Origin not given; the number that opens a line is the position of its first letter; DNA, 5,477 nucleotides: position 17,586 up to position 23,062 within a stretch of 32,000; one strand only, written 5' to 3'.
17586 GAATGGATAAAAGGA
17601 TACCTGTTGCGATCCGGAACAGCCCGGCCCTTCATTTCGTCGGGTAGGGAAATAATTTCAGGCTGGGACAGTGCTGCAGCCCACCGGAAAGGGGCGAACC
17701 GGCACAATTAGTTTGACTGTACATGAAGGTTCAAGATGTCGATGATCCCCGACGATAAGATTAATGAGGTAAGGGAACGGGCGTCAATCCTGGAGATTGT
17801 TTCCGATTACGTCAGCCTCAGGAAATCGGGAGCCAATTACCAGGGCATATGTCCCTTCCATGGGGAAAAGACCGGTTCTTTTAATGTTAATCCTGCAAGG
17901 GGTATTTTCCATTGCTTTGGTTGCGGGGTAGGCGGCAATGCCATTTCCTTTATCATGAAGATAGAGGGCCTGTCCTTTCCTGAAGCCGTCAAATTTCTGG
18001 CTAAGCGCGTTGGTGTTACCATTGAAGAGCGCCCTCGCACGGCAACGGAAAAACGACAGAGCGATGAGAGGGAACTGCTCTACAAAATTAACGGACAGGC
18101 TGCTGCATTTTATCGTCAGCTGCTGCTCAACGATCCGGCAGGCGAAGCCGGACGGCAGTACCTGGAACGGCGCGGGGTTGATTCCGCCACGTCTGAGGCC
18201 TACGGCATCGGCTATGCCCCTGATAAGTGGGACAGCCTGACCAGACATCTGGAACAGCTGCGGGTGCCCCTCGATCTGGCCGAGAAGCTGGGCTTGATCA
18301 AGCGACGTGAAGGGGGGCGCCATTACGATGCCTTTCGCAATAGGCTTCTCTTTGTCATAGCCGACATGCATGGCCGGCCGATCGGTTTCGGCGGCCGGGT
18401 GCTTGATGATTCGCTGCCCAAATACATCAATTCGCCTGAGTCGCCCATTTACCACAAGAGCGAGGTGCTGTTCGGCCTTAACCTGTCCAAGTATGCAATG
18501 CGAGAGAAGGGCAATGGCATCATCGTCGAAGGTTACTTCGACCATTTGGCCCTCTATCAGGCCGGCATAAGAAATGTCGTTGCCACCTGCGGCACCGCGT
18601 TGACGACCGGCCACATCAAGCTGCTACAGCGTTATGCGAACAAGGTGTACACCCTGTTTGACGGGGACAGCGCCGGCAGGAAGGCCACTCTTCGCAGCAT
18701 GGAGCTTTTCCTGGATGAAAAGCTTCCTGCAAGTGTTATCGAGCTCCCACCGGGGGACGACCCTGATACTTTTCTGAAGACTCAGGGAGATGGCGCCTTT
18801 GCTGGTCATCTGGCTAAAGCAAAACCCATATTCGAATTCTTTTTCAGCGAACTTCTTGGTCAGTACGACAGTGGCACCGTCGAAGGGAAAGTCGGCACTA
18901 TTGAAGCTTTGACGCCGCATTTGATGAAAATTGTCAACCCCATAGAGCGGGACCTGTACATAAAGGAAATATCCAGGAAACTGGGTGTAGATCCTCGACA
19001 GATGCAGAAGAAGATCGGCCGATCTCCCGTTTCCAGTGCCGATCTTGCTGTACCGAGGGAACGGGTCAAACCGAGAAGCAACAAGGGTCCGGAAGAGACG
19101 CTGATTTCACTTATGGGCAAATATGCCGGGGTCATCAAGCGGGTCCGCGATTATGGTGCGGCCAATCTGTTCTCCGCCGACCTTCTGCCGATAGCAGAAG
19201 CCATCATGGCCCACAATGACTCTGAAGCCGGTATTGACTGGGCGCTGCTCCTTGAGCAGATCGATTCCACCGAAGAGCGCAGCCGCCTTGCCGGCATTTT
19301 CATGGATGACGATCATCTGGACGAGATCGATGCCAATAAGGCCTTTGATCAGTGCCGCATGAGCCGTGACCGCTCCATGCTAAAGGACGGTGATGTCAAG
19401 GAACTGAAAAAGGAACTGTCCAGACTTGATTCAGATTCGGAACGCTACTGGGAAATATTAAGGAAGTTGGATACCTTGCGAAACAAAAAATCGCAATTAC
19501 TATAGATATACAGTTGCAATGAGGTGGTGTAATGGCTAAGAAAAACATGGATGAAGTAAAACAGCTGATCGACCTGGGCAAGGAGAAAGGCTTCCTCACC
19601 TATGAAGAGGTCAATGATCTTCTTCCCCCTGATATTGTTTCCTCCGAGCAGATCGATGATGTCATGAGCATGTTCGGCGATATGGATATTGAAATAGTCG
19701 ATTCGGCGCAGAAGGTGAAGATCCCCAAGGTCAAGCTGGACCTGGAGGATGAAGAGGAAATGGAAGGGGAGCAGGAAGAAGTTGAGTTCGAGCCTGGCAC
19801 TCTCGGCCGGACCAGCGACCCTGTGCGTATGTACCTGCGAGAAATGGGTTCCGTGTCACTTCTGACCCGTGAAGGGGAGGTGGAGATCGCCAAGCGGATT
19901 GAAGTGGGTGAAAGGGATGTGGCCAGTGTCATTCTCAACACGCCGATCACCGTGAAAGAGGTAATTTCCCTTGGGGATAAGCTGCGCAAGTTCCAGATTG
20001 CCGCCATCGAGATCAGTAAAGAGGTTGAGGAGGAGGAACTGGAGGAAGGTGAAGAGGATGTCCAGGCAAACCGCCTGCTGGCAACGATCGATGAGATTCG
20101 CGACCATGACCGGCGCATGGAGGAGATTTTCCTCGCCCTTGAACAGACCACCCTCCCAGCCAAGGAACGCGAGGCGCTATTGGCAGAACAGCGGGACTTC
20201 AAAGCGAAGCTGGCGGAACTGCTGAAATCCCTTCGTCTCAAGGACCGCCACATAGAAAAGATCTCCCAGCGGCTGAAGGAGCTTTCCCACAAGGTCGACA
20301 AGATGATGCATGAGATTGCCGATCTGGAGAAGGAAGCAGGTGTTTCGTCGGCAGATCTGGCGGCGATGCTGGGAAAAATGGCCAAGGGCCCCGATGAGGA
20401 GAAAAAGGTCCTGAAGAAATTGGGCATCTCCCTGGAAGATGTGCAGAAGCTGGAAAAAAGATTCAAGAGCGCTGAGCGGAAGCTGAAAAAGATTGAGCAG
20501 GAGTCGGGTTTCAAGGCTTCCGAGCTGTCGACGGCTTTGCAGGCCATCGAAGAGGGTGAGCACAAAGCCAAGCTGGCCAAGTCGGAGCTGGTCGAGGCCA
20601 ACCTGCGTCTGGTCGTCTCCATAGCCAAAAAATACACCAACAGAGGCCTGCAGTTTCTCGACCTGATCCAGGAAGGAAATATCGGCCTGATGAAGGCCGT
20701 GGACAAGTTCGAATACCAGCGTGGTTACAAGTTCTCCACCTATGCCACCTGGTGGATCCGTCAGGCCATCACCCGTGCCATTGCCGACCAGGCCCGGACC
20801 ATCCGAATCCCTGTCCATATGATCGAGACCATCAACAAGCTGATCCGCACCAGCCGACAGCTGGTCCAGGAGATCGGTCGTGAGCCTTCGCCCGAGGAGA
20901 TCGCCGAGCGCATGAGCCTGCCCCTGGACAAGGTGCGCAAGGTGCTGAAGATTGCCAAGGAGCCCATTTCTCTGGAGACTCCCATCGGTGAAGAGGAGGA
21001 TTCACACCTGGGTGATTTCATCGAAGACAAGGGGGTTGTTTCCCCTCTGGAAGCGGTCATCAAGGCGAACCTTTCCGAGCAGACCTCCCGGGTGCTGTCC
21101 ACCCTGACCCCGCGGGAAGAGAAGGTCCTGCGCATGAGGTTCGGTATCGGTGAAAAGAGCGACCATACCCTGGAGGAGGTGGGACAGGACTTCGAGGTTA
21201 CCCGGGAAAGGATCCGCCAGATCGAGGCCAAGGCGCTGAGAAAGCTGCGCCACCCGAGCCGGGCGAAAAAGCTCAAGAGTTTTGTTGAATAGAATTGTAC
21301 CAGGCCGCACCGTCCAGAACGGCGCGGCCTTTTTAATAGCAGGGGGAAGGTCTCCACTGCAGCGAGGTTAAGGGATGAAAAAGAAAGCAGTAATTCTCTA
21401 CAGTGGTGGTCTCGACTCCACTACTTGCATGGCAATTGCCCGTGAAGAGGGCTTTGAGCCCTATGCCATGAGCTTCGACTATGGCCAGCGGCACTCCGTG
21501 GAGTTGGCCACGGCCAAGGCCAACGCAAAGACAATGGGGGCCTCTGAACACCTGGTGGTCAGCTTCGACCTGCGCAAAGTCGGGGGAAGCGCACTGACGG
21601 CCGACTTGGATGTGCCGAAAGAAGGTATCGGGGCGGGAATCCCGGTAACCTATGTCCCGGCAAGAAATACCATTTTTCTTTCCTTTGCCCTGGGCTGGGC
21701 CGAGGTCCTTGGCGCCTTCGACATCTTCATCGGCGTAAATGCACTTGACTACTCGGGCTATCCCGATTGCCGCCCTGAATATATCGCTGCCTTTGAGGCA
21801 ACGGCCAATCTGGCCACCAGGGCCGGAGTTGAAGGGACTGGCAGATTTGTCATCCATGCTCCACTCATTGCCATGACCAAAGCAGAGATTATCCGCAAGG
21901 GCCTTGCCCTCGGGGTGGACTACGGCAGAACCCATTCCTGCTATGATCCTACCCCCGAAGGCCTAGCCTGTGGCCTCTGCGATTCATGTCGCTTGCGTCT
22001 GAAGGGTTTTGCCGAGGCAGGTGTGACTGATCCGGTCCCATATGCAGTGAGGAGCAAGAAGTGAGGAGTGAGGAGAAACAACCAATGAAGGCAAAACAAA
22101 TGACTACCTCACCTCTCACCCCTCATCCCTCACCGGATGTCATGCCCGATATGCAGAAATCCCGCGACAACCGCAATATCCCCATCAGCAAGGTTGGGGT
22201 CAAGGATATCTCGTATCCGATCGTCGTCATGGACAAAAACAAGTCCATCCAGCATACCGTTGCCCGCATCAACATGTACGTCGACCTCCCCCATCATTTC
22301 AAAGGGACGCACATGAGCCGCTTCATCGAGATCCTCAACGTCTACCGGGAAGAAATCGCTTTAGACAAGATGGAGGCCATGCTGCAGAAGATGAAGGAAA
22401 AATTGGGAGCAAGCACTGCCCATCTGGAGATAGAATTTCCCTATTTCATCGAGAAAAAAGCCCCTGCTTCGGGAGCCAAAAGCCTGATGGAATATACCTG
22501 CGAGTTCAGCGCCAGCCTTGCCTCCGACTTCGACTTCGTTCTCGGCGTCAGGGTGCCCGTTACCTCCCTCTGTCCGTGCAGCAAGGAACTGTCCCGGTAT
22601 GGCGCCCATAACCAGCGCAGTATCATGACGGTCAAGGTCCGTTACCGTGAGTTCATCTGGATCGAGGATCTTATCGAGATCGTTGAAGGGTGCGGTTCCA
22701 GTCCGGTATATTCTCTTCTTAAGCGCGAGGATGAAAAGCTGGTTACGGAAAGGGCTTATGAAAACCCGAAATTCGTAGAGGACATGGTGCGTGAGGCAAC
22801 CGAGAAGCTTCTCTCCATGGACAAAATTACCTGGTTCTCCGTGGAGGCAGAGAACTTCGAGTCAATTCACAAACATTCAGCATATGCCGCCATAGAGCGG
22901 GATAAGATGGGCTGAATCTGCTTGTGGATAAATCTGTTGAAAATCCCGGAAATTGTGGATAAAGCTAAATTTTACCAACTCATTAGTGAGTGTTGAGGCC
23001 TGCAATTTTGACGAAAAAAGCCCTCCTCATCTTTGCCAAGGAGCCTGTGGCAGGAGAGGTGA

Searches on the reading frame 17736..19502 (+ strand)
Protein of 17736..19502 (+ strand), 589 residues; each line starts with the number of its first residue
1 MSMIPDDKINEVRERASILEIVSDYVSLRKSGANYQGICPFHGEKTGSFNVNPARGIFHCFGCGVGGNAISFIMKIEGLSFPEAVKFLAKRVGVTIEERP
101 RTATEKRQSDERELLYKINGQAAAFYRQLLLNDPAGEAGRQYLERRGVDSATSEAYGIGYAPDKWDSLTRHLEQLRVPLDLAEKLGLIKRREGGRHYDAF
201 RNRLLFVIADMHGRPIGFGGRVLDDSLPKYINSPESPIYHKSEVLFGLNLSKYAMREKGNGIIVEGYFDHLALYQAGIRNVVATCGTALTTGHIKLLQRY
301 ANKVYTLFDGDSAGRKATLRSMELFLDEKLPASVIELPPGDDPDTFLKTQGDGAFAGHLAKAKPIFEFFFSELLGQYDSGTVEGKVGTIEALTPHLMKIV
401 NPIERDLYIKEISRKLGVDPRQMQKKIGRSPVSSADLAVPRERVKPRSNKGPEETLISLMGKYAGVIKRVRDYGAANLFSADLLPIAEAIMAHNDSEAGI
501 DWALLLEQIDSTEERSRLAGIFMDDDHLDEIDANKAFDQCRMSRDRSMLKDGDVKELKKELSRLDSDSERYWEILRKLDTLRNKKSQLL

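Call 40: search_protein_families(library=pfam, proteins=[window:17736-19502:+], max_evalue=0.001)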
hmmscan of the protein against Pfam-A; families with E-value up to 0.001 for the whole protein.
window:17736-19502:+ (589 aa): 7 families
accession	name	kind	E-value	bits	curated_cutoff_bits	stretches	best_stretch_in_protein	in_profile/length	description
PF08275.17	DNAG_N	-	1.7e-37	128.8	26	1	128-250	3-126/128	DNA primase catalytic core, N-terminal domain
PF01807.25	Zn_ribbon_DnaG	-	1.1e-36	125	24.9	1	5-98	2-95/98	CHC2 zinc finger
PF13155.12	Toprim_2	-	3.9e-22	78.8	22.1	1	262-347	1-88/88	Toprim-like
PF13662.12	Toprim_4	-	1.5e-18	67.2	25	1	262-335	4-84/85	Toprim domain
PF10410.14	DnaB_bind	-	5.5e-17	62.2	20.6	1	366-420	1-55/56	DnaB-helicase binding domain of primase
PF01751.28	Toprim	-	5.2e-12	46.2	23.1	1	262-326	3-81/96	Toprim domain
PF13362.12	Toprim_3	-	1.3e-09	38.8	27.2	1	262-351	3-93/95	Toprim domain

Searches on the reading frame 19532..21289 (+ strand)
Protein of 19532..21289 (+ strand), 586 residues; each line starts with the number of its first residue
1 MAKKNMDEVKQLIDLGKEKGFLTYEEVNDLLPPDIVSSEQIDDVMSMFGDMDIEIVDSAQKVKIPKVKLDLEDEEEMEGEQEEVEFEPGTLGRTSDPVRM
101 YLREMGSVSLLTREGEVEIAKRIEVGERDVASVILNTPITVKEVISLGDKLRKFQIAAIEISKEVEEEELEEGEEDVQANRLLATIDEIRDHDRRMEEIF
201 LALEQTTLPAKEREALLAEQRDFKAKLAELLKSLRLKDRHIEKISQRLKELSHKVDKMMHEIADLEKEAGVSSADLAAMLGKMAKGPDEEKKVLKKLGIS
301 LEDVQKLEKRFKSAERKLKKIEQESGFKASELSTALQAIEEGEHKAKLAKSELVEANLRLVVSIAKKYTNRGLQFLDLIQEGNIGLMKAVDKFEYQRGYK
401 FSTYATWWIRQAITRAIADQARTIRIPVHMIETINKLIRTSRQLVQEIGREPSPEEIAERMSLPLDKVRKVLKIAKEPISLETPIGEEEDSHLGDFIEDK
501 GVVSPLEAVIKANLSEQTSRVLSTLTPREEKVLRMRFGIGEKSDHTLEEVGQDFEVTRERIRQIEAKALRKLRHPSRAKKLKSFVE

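Call 40: search_protein_families(library=pfam, proteins=[window:19532-21289:+], max_evalue=0.001)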
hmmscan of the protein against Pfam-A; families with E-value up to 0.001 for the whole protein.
window:19532-21289:+ (586 aa): 6 families
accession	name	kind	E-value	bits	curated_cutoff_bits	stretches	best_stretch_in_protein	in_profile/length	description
PF04539.22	Sigma70_r3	-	2.1e-30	105.1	25.3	1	432-508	1-77/78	Sigma-70 region 3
PF04542.20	Sigma70_r2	-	1.5e-24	86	24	1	353-423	1-71/71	Sigma-70 region 2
PF03979.19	Sigma70_r1_1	-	5.3e-24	84.4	22.5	1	4-80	2-77/81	Sigma-70 factor, region 1.1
PF04545.22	Sigma70_r4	-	5.4e-19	67.9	24.1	1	521-574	1-50/50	Sigma-70, region 4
PF00140.25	Sigma70_r1_2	-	8.4e-14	51.7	22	1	96-127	1-32/34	Sigma-70 factor, region 1.2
PF25399.1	DeaD_dimer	-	0.00011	22.6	23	1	238-288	8-60/67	RNA helicase DeaD dimerization domain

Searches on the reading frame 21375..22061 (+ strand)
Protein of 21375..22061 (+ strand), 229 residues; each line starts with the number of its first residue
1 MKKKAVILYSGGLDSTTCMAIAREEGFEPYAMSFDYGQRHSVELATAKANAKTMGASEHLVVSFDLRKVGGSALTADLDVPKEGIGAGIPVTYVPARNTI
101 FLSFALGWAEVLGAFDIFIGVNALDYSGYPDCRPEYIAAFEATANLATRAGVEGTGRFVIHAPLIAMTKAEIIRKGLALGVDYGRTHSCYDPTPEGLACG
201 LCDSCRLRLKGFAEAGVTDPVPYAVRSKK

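Call 40: search_protein_families(library=pfam, proteins=[window:21375-22061:+], max_evalue=0.001)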
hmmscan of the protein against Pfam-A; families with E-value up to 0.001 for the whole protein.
window:21375-22061:+ (229 aa): 2 families
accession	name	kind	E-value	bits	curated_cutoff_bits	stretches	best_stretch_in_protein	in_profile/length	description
PF06508.19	QueC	-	2.3e-72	243.4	22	1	4-215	1-209/210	Queuosine biosynthesis protein QueC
PF00764.25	Arginosuc_synth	-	1.8e-06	28.5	27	1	5-63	2-60/162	Arginosuccinate synthase N-terminal HUP domain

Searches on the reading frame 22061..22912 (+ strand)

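Call 40: search_protein_families(library=pfam, proteins=[window:22061-22912:+], max_evalue=0.001)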
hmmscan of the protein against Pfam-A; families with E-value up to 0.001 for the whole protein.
window:22061-22912:+ (284 aa): 1 family
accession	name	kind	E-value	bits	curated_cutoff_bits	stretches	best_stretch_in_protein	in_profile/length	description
PF02649.19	GCHY-1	-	4.7e-103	344.7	25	1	28-276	1-260/260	Type I GTP cyclohydrolase folE2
